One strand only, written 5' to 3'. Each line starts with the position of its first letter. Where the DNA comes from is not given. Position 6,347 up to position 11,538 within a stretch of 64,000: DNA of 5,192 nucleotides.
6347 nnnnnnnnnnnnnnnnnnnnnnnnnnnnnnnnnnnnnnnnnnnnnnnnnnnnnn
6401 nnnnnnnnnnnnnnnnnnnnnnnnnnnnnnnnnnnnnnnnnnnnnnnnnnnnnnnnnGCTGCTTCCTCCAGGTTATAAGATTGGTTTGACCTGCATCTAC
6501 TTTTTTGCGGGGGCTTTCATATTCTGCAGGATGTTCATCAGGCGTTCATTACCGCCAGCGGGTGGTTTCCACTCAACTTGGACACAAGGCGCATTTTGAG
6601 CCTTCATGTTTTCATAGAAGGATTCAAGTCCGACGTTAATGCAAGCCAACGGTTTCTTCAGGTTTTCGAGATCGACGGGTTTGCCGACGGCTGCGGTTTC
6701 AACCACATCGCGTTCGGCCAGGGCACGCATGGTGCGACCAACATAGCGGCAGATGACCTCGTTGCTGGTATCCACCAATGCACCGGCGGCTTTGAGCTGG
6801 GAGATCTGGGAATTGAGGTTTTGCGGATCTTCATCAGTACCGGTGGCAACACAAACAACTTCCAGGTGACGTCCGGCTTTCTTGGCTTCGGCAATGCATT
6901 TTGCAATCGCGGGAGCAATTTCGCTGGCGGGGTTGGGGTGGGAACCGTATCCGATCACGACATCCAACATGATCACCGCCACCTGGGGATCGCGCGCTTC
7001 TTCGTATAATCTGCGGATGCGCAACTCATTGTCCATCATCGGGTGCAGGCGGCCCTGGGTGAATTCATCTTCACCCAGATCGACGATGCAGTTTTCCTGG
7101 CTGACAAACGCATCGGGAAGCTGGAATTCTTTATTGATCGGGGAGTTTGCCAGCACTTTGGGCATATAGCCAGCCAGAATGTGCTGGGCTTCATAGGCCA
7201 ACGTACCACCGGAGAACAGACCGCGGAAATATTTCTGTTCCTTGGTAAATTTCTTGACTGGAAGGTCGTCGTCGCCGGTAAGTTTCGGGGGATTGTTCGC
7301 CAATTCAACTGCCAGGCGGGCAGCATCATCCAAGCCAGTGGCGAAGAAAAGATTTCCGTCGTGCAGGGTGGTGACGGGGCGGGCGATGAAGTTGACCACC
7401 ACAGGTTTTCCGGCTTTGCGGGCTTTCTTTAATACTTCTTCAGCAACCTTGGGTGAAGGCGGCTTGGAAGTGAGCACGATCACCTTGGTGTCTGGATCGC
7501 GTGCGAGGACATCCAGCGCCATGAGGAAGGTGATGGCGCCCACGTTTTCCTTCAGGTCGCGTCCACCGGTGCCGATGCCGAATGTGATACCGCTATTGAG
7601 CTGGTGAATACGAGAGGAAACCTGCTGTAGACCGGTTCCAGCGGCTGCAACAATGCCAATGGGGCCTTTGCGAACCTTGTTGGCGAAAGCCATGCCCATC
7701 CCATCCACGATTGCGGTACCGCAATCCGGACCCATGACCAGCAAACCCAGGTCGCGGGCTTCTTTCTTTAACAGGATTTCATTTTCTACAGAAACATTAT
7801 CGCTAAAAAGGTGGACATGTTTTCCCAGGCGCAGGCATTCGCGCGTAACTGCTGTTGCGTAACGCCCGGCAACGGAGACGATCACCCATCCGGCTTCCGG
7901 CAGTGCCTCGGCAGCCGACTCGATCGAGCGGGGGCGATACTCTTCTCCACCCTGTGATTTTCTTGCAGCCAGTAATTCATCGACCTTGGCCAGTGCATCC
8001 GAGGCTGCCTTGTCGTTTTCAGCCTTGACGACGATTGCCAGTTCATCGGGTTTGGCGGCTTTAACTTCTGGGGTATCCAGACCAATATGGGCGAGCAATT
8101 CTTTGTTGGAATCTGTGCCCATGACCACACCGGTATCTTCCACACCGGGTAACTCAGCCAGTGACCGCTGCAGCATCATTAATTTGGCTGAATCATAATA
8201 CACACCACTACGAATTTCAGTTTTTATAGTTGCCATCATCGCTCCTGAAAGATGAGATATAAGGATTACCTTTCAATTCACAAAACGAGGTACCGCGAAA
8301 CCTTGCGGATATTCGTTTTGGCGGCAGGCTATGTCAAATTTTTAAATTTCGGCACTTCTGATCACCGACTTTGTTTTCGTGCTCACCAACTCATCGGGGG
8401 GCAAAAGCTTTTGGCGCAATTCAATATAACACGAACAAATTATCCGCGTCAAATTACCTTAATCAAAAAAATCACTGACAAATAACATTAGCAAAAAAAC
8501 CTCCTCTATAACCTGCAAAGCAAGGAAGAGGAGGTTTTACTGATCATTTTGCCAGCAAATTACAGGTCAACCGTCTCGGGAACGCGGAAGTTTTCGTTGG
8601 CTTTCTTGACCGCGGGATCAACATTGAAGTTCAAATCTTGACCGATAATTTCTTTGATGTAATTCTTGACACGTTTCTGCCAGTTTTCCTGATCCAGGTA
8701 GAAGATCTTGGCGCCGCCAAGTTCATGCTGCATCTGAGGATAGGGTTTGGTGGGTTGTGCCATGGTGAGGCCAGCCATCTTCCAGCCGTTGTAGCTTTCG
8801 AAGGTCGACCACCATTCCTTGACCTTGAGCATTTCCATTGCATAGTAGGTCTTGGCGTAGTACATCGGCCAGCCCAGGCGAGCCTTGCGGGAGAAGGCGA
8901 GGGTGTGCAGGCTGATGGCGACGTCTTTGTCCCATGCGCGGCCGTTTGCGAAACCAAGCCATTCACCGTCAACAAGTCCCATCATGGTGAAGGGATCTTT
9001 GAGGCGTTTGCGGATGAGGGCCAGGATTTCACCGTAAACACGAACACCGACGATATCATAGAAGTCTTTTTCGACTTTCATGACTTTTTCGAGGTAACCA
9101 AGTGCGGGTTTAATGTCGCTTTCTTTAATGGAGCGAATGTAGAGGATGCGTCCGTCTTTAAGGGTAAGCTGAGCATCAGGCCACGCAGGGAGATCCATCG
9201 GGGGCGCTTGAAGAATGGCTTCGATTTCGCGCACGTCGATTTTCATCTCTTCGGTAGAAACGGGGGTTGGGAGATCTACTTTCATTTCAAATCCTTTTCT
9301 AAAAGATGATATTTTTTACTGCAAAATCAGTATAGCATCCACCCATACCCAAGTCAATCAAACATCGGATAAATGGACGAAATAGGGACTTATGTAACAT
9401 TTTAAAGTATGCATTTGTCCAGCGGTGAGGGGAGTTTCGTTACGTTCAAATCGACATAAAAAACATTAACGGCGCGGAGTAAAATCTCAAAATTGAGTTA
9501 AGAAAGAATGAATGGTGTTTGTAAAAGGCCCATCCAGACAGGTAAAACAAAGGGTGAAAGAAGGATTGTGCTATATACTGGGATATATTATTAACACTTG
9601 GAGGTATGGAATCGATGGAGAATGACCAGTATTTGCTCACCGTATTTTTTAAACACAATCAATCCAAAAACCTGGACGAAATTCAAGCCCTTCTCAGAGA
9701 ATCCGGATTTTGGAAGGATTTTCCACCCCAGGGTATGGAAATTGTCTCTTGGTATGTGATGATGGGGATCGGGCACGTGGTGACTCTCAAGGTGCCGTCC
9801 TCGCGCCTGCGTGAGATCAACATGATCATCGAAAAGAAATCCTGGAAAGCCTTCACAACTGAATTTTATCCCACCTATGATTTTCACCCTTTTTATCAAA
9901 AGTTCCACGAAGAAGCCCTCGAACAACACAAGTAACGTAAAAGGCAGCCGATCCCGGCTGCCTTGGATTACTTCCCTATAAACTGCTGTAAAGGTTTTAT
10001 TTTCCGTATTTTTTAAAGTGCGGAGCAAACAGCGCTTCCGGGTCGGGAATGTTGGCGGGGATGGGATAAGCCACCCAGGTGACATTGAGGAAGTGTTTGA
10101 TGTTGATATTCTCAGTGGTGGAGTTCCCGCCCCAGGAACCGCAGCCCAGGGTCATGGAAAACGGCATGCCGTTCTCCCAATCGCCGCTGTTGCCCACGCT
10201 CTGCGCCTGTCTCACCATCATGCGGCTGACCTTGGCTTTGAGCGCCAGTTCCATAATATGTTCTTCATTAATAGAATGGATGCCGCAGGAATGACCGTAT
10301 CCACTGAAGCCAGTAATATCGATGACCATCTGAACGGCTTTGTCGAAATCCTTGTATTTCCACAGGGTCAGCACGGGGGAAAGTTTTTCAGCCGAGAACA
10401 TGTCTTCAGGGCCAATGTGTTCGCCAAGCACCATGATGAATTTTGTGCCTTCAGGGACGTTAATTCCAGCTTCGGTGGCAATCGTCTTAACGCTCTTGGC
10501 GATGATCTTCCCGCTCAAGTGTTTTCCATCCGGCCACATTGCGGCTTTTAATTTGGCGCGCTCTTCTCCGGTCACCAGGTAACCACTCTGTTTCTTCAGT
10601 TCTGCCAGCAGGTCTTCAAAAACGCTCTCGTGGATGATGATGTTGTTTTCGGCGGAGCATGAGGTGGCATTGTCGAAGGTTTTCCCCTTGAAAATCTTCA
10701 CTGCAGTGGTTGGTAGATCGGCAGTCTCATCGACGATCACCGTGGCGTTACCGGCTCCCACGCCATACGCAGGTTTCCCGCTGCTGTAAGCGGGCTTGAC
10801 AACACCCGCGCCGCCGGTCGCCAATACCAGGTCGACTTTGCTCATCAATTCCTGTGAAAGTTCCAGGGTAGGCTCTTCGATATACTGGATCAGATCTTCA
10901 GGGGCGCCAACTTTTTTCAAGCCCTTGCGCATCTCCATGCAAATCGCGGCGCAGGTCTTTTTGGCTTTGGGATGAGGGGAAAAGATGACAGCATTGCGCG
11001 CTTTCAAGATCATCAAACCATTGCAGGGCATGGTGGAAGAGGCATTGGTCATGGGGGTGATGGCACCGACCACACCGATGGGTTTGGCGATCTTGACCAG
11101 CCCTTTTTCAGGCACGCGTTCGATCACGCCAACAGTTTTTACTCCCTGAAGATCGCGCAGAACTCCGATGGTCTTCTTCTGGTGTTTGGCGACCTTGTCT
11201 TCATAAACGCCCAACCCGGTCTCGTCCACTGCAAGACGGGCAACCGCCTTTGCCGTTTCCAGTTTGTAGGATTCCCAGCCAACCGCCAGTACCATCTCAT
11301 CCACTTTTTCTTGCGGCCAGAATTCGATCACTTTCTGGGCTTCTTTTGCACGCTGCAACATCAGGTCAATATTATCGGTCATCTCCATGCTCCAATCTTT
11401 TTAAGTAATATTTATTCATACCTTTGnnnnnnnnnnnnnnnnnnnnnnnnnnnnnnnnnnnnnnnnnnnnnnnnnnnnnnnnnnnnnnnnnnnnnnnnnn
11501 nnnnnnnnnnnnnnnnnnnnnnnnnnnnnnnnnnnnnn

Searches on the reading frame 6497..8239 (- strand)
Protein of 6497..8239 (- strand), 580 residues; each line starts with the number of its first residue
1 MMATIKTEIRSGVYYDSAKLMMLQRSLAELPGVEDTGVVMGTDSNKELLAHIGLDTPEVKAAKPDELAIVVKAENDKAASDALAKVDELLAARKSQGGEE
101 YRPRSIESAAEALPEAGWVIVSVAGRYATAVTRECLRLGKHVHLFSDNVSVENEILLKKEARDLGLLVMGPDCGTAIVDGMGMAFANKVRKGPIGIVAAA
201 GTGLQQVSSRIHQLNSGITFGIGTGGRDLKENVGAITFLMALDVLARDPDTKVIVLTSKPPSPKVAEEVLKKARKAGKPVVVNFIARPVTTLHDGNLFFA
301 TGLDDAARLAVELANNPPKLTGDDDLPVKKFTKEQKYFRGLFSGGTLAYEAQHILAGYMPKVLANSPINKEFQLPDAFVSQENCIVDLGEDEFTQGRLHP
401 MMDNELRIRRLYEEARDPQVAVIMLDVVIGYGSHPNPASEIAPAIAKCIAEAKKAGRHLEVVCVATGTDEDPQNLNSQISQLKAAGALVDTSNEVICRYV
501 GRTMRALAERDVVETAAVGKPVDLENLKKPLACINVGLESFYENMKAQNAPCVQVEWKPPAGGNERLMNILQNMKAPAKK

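Call 80: search_protein_families(library=pfam, proteins=[window:6497-8239:-], max_evalue=0.00001)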
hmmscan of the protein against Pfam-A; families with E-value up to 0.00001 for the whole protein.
window:6497-8239:- (580 aa): 1 family
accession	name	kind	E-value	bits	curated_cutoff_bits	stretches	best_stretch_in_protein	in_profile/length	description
PF00549.24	Ligase_CoA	-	1.6e-28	99.9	24.5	1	341-499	1-124/128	CoA-ligase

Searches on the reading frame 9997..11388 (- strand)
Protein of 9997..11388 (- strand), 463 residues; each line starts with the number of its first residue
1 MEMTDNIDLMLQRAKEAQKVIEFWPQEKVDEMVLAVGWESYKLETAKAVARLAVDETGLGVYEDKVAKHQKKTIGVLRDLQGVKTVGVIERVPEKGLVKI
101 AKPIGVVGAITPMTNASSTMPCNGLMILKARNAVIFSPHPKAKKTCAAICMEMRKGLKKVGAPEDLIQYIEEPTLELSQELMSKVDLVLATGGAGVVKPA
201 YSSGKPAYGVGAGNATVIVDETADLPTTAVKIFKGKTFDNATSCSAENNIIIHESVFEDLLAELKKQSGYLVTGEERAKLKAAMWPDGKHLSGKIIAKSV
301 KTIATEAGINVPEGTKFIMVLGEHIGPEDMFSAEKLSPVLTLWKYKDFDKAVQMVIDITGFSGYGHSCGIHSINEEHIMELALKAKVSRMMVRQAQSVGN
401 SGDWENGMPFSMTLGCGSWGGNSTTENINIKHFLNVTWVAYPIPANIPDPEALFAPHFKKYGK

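Call 80: search_protein_families(library=pfam, proteins=[window:9997-11388:-], max_evalue=0.00001)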
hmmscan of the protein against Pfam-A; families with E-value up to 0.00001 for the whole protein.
window:9997-11388:- (463 aa): 1 family
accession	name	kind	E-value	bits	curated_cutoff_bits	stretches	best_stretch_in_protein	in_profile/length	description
PF00171.27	Aldedh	-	1.2e-23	83.9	23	1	5-396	29-426/461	Aldehyde dehydrogenase family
